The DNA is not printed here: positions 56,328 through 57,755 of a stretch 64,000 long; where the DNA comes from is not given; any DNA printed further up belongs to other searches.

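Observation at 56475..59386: Translationally coupled J-domain and ankyrin-SET gene pair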

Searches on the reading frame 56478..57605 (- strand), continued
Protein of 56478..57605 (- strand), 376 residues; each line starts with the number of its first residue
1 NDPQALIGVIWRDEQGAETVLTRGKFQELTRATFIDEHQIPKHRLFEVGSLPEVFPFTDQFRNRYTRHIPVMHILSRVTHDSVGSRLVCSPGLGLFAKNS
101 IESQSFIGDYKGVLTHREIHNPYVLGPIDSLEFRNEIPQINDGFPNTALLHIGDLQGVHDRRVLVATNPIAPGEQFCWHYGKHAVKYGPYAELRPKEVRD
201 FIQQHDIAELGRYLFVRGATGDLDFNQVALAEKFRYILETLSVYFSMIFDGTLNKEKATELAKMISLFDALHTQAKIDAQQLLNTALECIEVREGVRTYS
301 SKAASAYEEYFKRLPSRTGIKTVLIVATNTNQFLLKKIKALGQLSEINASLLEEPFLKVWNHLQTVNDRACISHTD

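Call 61: search_protein_families(library=pfam, proteins=[P0136, P0139, P0141, P0142, P0160, P0163, P0166, P0168, P0172], max_evalue=0.001)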
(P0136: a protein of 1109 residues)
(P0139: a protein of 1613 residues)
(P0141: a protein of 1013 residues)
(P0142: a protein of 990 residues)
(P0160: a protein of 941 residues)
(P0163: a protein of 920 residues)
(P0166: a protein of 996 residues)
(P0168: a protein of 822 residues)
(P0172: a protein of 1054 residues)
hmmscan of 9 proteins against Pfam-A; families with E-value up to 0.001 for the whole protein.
P0136 (1109 aa): 7 families
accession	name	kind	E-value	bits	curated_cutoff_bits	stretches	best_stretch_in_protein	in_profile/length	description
PF12796.13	Ank_2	-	7.6e-11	42.9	27.3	1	69-135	25-89/90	Ankyrin repeats (3 copies)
PF13637.12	Ank_4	-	1.4e-10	41.6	22.7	1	77-126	1-50/50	Ankyrin repeats (many copies)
PF00023.36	Ank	-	1.3e-09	38.2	21.1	1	106-136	2-32/33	Ankyrin repeat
PF00226.36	DnaJ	-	2.3e-09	37.6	27.8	1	785-837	1-56/63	DnaJ domain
PF13606.12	Ank_3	-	1.4e-08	34.6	22.3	0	106-133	2-29/30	Ankyrin repeat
PF13857.12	Ank_5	-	2.4e-05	25.1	27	1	71-113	14-56/56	Ankyrin repeats (many copies)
PF00856.33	SET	-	4e-05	24.4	22.4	1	244-336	1-105/105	SET domain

P0139 (1613 aa): 8 families
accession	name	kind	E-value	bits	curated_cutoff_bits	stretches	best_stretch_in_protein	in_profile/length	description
PF12796.13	Ank_2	-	3.6e-25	88.8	27.3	2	1098-1193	2-87/90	Ankyrin repeats (3 copies)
PF13606.12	Ank_3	-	1.8e-15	55.7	22.3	0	26-54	2-30/30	Ankyrin repeat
PF00023.36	Ank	-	3.3e-15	55.8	21.1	1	25-57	1-33/33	Ankyrin repeat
PF13637.12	Ank_4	-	1.5e-13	51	22.7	0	31-67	2-38/50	Ankyrin repeats (many copies)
PF13857.12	Ank_5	-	1.8e-11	44.6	27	1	24-66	13-56/56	Ankyrin repeats (many copies)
PF00226.36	DnaJ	-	4.3e-11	43.2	27.8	1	665-721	6-58/63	DnaJ domain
PF24521.3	Ank_KRIT1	-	3.3e-06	27.3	80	1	1099-1188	24-107/149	KRIT1 ankyrin-repeats domain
PF00856.33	SET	-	7.3e-05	23.6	22.4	1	207-297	1-105/105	SET domain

P0141 (1013 aa): 7 families
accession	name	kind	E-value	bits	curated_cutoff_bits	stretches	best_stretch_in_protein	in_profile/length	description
PF00226.36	DnaJ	-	2.6e-09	37.5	27.8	1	680-732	5-59/63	DnaJ domain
PF00023.36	Ank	-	8.9e-08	32.5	21.1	0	60-89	3-32/33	Ankyrin repeat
PF12796.13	Ank_2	-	1.4e-07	32.4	27.3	1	23-86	27-87/90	Ankyrin repeats (3 copies)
PF13606.12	Ank_3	-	2.4e-06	27.8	22.3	0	28-54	4-30/30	Ankyrin repeat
PF13637.12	Ank_4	-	9.8e-06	26.2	22.7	1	30-67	1-38/50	Ankyrin repeats (many copies)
PF00856.33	SET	-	1.6e-05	25.7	22.4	1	205-295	1-105/105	SET domain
PF13857.12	Ank_5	-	0.00026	21.7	27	1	28-66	18-56/56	Ankyrin repeats (many copies)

P0142 (990 aa): 6 families
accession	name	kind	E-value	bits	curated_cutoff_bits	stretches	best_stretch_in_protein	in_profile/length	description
PF00023.36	Ank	-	8.7e-17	60.7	21.1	2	32-63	2-33/33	Ankyrin repeat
PF12796.13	Ank_2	-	1.7e-14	54.6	27.3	1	24-93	22-88/90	Ankyrin repeats (3 copies)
PF13606.12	Ank_3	-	2.7e-13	49.1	22.3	2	32-60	2-30/30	Ankyrin repeat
PF00226.36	DnaJ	-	1.4e-11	44.7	27.8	1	658-707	5-56/63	DnaJ domain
PF13637.12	Ank_4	-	6.6e-11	42.6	22.7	1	36-85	1-50/50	Ankyrin repeats (many copies)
PF13857.12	Ank_5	-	4e-10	40.3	27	2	30-72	14-56/56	Ankyrin repeats (many copies)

P0160 (941 aa): 2 families
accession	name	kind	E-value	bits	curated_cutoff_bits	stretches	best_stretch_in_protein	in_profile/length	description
PF00226.36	DnaJ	-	1.6e-09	38.2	27.8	1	829-876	5-55/63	DnaJ domain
PF00023.36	Ank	-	0.00012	22.6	21.1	0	64-96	1-33/33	Ankyrin repeat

P0163 (920 aa): 5 families
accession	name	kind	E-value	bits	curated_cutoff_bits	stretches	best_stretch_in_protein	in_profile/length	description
PF00226.36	DnaJ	-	2.9e-10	40.6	27.8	1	586-635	4-55/63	DnaJ domain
PF13637.12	Ank_4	-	2.2e-07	31.4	22.7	1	73-117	1-45/50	Ankyrin repeats (many copies)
PF12796.13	Ank_2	-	2e-06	28.7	27.3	1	67-130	27-89/90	Ankyrin repeats (3 copies)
PF00023.36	Ank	-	8e-05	23.2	21.1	0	71-99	4-32/33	Ankyrin repeat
PF13606.12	Ank_3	-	0.00072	20.2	22.3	0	70-97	3-30/30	Ankyrin repeat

P0166 (996 aa): 4 families
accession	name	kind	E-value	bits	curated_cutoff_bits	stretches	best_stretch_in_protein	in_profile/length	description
PF00226.36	DnaJ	-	9.3e-10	38.9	27.8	1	644-687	5-51/63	DnaJ domain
PF12796.13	Ank_2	-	4.5e-07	30.8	27.3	1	23-85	23-85/90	Ankyrin repeats (3 copies)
PF00856.33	SET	-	8.4e-06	26.6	22.4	1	203-297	1-105/105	SET domain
PF13637.12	Ank_4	-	0.00051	20.7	22.7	0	31-67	1-37/50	Ankyrin repeats (many copies)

P0168 (822 aa): 1 family
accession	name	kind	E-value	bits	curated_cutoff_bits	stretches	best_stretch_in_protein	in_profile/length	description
PF00226.36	DnaJ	-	3.6e-07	30.6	27.8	1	494-529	3-37/63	DnaJ domain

P0172 (1054 aa): 4 families
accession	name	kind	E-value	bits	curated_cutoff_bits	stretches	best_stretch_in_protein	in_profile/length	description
PF00226.36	DnaJ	-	2.9e-14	53.3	27.8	1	688-742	6-63/63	DnaJ domain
PF12796.13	Ank_2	-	6.6e-06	27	27.3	1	26-95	23-89/90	Ankyrin repeats (3 copies)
PF13857.12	Ank_5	-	1.8e-05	25.4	27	1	56-105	6-55/56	Ankyrin repeats (many copies)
PF13637.12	Ank_4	-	3.3e-05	24.5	22.7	1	36-79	1-43/50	Ankyrin repeats (many copies)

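Call 68: list_cluster_members(proteins=[P0136, P0139, P0141, P0142, P0160, P0163, P0166, P0168, P0172, P0127])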
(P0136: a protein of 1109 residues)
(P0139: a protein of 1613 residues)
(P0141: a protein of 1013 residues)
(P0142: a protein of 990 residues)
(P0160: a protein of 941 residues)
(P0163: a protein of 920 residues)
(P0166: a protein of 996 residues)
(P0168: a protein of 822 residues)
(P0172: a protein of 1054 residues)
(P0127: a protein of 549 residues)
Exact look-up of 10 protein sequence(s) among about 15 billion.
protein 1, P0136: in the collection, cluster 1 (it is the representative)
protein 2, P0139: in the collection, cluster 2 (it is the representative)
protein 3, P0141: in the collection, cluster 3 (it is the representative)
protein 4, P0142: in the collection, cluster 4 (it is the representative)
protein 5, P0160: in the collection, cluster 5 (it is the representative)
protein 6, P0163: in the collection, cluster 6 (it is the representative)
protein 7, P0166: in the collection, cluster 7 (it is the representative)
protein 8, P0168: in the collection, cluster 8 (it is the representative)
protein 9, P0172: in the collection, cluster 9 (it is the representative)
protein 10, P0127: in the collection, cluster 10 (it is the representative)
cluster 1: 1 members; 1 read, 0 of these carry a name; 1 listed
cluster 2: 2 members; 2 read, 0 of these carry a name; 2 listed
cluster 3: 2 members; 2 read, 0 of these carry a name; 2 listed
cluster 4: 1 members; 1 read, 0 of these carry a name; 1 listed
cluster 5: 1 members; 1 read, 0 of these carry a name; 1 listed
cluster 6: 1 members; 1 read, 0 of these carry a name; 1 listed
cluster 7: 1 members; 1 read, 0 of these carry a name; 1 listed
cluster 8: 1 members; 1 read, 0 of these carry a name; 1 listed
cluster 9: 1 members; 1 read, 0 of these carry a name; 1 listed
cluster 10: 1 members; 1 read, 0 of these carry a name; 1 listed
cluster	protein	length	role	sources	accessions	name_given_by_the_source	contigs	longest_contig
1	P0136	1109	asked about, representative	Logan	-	-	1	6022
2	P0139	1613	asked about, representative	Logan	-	-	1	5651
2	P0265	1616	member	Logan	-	-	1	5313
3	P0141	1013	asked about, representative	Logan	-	-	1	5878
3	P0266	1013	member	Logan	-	-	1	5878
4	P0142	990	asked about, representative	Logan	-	-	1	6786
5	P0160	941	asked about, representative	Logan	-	-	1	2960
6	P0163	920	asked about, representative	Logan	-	-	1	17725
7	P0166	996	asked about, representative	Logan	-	-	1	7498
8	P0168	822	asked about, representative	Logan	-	-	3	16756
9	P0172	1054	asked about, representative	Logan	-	-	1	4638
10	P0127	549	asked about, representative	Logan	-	-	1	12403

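Call 69: find_encoding_contigs(protein=P0163, flank=8000, max_places=1)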
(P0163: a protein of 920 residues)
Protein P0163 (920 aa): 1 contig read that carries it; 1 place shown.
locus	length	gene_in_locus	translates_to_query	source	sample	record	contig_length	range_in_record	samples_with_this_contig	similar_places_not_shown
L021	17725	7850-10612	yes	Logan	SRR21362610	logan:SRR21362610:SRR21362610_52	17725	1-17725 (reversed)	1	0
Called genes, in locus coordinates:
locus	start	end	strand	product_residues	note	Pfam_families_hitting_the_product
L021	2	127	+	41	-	?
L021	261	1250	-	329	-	PF02353:CMAS, PF05175:MTS (weak), PF03848:TehB, PF13489:Methyltransf_23, PF13847:Methyltransf_31, PF08241:Methyltransf_11, PF08242:Methyltransf_12, PF13649:Methyltransf_25, +2 more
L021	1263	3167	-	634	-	PF13522:GATase_6, PF13537:GATase_7, PF00733:Asn_synthase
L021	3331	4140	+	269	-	PF02517:Rce1-like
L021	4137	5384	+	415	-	PF00079:Serpin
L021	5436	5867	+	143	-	PF13211:DUF4019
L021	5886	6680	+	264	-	PF00481:PP2C, PF13672:PP2C_2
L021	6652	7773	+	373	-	PF00266:Aminotran_5, PF01041:DegT_DnrJ_EryC1 (weak)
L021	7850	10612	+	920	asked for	PF12796:Ank_2 (weak), PF13637:Ank_4 (weak), PF00226:DnaJ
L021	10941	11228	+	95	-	-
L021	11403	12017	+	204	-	PF00106:adh_short, PF08659:KR, PF13561:adh_short_C2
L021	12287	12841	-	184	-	PF08238:Sel1 (weak)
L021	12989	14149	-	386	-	PF00069:Pkinase (weak)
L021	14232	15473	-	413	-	PF01595:CNNM, PF00571:CBS (faint), PF03471:CorC_HlyC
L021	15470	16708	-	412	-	PF01595:CNNM, PF00571:CBS (weak), PF03471:CorC_HlyC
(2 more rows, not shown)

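Call 70: find_encoding_contigs(protein=P0168, flank=8000, max_places=1)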
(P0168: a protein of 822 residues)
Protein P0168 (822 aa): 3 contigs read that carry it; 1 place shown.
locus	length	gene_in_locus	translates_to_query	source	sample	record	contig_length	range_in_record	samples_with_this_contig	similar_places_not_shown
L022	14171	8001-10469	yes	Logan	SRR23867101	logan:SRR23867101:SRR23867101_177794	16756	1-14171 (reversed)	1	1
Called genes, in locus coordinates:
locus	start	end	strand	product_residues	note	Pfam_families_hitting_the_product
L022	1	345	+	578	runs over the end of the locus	PF00664:ABC_membrane, PF00005:ABC_tran, PF02463:SMC_N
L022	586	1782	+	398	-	-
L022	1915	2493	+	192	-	PF00293:NUDIX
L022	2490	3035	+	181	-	PF13302:Acetyltransf_3, PF00583:Acetyltransf_1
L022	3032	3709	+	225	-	PF04029:2-ph_phosp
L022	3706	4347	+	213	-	PF00132:Hexapep (weak)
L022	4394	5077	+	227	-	PF04199:Cyclase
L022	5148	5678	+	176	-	-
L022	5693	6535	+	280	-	-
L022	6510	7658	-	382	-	PF00724:Oxidored_FMN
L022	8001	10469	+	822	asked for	PF00226:DnaJ (weak)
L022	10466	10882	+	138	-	PF00583:Acetyltransf_1, PF13673:Acetyltransf_10, PF08445:FR47 (weak), PF13508:Acetyltransf_7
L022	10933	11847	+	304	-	PF00561:Abhydrolase_1, PF12146:Hydrolase_4, PF12697:Abhydrolase_6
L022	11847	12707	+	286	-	PF01636:APH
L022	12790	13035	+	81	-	PF09386:ParD (weak)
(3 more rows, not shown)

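Call 82: find_encoding_contigs(protein=P0138, flank=6000, max_places=2)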
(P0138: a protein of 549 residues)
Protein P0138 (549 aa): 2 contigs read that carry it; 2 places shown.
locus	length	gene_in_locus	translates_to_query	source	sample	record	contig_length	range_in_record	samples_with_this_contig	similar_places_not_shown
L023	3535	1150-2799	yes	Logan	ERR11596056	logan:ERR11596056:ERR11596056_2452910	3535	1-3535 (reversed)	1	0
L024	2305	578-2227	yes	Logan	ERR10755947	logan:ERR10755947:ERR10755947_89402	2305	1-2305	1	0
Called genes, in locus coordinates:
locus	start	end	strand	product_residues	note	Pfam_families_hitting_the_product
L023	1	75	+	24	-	?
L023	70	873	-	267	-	-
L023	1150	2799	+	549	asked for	PF00023:Ank (faint), PF12796:Ank_2, PF13606:Ank_3 (faint), PF13857:Ank_5 (weak), PF13637:Ank_4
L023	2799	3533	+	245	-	?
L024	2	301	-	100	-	?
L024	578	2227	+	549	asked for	PF00023:Ank (faint), PF12796:Ank_2, PF13606:Ank_3 (faint), PF13857:Ank_5 (weak), PF13637:Ank_4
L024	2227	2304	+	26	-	?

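Call 88: fold_search(model_id=the predicted structure, library=viral)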
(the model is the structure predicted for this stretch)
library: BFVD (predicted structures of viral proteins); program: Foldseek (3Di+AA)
matches with E <= 10: 281; with E <= 0.001: 1
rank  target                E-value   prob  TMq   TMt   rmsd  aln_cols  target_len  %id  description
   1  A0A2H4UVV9            1.7e-05  1.00  0.26  0.48   7.6       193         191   15  Lysine methyltransferase [Bodo saltans virus]
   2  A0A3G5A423            2.0e-03  1.00  0.17  0.26   8.3       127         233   16  SET domain-containing protein [Harvfovirus sp.]
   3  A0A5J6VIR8            7.2e-03  0.97  0.19  0.37  13.9       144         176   12  SET domain protein [Megaviridae environmental sample]
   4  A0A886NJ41            1.5e-02  0.98  0.19  0.33   7.1       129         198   16  (no name in the UniProt tables at hand)
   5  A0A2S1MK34            1.6e-02  0.97  0.19  0.37   7.2       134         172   16  SET [Symphysodon discus adomavirus 1]
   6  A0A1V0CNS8            2.4e-02  0.94  0.16  0.32   7.3       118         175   18  (no name in the UniProt tables at hand)
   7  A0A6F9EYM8            2.7e-02  0.94  0.19  0.38   8.1       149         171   15  (no name in the UniProt tables at hand)
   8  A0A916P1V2            3.5e-02  0.66  0.22  0.23  15.2       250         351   11  SET domain-containing protein [Mythimna separata entomopoxvirus 'L']
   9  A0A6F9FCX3            4.2e-02  0.87  0.19  0.07   8.6       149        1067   16  (no name in the UniProt tables at hand)
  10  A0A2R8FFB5            4.4e-02  0.38  0.19  0.26  13.3       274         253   12  SET domain-containing protein [Brazilian cedratvirus IHUMI]
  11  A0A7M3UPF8            7.6e-02  0.72  0.17  0.33   7.3       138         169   18  SET domain-containing protein [Pyramimonas orientalis virus]
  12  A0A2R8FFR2            1.6e-01  0.33  0.21  0.32  12.4       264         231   14  SET domain-containing protein [Brazilian cedratvirus IHUMI]
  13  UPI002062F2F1         2.0e-01  0.54  0.14  0.44   6.9        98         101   18  (no name look-up for this kind of identifier)
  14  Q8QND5                2.0e-01  0.08  0.15  0.10  16.4       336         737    9  EsV-1-147 [Ectocarpus siliculosus virus 1 (isolate New Zealand/Kaikoura/1988)]
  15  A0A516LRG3            2.8e-01  0.21  0.13  0.10  10.4       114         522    9  (no name in the UniProt tables at hand)
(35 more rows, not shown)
